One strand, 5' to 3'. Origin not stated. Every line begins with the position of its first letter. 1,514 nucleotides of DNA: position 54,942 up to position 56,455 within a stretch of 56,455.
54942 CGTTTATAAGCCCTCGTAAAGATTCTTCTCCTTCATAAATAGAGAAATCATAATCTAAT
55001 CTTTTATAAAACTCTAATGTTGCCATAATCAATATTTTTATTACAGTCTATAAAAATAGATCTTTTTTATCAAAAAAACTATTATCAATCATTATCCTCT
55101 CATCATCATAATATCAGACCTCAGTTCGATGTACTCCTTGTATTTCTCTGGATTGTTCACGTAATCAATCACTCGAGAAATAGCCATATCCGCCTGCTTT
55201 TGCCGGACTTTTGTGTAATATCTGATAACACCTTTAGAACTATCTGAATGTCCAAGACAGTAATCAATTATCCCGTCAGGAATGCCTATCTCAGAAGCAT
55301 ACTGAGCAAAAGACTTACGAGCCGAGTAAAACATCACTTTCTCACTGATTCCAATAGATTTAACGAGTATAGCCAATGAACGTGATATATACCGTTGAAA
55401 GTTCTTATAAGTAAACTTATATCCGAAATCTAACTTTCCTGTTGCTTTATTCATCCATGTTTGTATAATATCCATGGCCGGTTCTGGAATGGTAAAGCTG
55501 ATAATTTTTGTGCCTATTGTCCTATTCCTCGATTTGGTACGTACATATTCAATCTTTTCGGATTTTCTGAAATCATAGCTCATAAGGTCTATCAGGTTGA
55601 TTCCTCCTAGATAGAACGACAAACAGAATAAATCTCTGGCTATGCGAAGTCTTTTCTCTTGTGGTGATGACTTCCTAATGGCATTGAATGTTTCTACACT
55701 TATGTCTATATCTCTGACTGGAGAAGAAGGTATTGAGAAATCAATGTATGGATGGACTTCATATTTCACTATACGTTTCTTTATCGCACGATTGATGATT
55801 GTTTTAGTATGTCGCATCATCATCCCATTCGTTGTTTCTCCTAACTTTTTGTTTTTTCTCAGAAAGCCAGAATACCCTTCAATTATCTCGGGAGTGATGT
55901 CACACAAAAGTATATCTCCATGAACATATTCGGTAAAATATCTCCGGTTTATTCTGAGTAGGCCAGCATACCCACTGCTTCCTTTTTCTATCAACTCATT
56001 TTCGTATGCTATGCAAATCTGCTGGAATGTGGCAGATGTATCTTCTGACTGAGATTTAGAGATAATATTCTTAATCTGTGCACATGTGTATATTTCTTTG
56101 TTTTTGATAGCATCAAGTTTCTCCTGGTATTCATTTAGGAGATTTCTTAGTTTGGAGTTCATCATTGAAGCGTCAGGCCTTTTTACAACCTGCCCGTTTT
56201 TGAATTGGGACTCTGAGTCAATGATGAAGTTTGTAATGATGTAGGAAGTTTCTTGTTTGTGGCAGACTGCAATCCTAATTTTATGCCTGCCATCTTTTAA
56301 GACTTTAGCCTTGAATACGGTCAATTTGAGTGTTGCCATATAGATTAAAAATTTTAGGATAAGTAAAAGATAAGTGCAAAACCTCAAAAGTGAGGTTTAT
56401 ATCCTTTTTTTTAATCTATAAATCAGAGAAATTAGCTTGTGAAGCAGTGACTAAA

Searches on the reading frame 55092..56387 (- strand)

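Call 71: search_protein_families(library=pfam, proteins=[window:55092-56387:-], max_evalue=0.01)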
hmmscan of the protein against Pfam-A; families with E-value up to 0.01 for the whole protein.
window:55092-56387:- (431 aa): 3 families
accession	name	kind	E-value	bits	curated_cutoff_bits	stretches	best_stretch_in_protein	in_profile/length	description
PF13102.12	Phage_int_SAM_5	-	1.6e-14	54.5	22.3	1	120-213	1-94/98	Phage integrase SAM-like domain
PF17293.8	Arm-DNA-bind_5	-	1e-11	45.6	22.6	1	23-106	2-87/87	Arm DNA-binding domain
PF00589.27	Phage_integrase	-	1.1e-05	25.7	27.1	1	277-395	53-169/172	Phage integrase family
